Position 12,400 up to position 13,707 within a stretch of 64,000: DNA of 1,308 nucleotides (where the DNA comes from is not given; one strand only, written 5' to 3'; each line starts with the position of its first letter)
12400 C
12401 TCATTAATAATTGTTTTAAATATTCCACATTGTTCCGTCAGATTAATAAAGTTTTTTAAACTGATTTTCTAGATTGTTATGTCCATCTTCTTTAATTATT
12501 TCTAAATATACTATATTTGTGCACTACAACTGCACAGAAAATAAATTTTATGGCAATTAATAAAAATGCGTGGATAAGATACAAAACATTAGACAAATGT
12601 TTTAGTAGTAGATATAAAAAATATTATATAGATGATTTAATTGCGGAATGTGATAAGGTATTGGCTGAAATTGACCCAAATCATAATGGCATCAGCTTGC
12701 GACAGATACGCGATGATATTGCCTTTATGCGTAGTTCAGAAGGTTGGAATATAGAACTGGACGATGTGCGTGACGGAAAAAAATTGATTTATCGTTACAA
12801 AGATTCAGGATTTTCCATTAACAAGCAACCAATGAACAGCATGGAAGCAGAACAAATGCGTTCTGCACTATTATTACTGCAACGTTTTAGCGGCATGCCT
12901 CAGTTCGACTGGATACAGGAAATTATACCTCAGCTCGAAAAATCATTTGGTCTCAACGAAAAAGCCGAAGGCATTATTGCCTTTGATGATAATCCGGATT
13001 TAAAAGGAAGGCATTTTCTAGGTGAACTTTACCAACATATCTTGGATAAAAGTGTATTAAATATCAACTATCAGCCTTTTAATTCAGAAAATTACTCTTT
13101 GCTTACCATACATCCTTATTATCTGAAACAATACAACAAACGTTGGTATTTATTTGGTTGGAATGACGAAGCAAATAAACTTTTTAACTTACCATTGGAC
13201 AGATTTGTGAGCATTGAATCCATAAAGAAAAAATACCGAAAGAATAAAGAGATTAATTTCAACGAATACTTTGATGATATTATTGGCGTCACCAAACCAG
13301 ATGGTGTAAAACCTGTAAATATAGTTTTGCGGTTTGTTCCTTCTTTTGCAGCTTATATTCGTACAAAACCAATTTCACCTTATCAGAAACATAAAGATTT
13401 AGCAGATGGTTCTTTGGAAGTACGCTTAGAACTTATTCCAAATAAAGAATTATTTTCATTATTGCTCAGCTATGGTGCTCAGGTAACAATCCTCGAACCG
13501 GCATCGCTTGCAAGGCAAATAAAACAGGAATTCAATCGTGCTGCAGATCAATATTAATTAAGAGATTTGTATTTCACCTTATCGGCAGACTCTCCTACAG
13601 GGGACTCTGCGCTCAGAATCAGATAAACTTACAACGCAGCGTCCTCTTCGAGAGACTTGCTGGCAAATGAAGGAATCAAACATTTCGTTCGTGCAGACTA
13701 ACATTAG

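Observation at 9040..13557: Accessory islet: SF1B helicase plus Cys/His-rich small protein, divergent from a WYL-domain regulator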

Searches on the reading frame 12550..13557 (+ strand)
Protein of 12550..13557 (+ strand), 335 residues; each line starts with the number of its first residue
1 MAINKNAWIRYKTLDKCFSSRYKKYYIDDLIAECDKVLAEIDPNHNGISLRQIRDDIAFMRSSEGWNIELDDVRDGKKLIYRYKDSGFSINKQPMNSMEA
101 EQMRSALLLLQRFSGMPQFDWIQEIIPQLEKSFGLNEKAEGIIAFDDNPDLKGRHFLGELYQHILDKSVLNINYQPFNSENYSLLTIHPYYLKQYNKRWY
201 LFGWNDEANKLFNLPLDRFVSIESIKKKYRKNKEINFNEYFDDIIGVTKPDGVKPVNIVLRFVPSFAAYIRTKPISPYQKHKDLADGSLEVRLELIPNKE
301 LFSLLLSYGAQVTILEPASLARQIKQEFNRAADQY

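Call 5: search_protein_families(library=pfam, proteins=[window:12550-13557:+], max_evalue=0.01)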
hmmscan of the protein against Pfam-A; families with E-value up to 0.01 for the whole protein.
window:12550-13557:+ (335 aa): 2 families
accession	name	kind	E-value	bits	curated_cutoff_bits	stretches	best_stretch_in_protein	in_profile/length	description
PF25583.1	WCX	-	5.8e-14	52.6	23.9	1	255-332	2-76/76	WCX domain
PF13280.12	WYL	-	5.6e-12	45.9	21.8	1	157-223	3-69/70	WYL domain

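Call 6: search_protein_families(library=padloc, proteins=[window:12550-13557:+], max_evalue=0.01)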
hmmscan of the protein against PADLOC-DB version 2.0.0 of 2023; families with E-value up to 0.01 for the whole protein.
window:12550-13557:+ (335 aa): 3 families
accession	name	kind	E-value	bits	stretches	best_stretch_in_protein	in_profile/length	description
PDLC01652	WYL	-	5.1e-29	99.7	1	155-332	18-162/162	"CAS-I,CAS-II,CAS-III,CAS-IV,CAS-V,CAS-VI; associated_signaling"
PDLC01457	WYL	-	6.3e-22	76.3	1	47-320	29-229/229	"CAS-I,CAS-II,CAS-III,CAS-IV,CAS-V,CAS-VI; associated_signaling"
PDLC01766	Cas3c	-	3.1e-15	53.5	1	166-335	146-316/1009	-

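Call 7: search_protein_families(library=ncbifam, proteins=[window:12550-13557:+], max_evalue=0.01)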
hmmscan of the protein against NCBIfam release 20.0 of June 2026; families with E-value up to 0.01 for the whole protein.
window:12550-13557:+ (335 aa): 0 families

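Call 54: find_related_loci(query=window:12550-13557:+, collection=metagenome_contigs, flank=9000)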
Query window:12550-13557:+ (335 aa) in metagenome_contigs; peptide patterns used: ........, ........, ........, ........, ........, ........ (x = any residue, [..] = any of these).
49 stretches matched a pattern; 11 encode a relative of the query (tblastn E <= 1e-3); 11 distinct loci.
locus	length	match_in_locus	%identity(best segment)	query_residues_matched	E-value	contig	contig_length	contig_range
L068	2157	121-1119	80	1-333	0e+0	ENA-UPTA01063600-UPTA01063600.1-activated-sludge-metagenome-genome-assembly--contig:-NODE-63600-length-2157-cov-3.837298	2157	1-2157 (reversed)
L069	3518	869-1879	64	1-335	2e-146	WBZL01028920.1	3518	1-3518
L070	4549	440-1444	47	1-335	2e-99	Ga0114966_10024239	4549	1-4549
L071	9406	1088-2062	47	1-325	1e-94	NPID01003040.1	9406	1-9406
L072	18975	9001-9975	44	1-325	8e-90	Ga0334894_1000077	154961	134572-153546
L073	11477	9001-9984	43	1-327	7e-89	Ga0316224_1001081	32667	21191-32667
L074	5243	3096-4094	34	1-335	4e-63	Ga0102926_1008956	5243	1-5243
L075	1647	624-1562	35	2-320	2e-47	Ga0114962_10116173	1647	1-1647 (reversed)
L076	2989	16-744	39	76-320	3e-45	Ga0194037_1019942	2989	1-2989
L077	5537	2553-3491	34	2-320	2e-45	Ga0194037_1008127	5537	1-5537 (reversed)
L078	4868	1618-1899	31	155-244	1e-4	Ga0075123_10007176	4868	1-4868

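Call 76: search_solved_structures(query=window:12550-13557:+, max_evalue=0.01)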
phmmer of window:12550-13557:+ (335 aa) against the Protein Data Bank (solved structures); distinct sequences matched with E-value up to 0.01: 0.

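Call 78: search_solved_structures(query=A4, max_evalue=0.01)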
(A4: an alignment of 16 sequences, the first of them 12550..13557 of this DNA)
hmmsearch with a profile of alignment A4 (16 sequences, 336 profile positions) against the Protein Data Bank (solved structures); distinct sequences matched with E-value up to 0.01: 9.
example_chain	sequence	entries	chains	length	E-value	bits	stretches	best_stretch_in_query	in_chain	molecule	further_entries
6sj9_A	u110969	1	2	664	6.7e-08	35.2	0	159-332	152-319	Proteasome accessory factor B/C (PafBC)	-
7u02_B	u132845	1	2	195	1.2e-07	34.3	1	200-332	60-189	WYL domain-containing protein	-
7tzv_A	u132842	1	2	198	1.2e-07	34.3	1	200-332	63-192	WYL domain-containing protein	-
9cu3_B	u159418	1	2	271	2.7e-07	33.2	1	200-332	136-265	WYL domain-containing protein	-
9pfq_Q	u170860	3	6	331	4.4e-07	32.5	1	200-332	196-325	WYL domain-containing protein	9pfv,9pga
8tp8_A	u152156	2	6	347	4.9e-07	32.3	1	200-332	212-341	DeoR-family transcriptional regulator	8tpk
7p5x_AY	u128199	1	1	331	1.2e-05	27.8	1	155-330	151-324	Transcriptional regulator-like protein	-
9fnd_X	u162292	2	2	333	1.2e-05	27.7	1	155-330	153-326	Transcriptional regulator-like protein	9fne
7p5x_AX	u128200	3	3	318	4.6e-05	25.8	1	293-335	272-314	PafC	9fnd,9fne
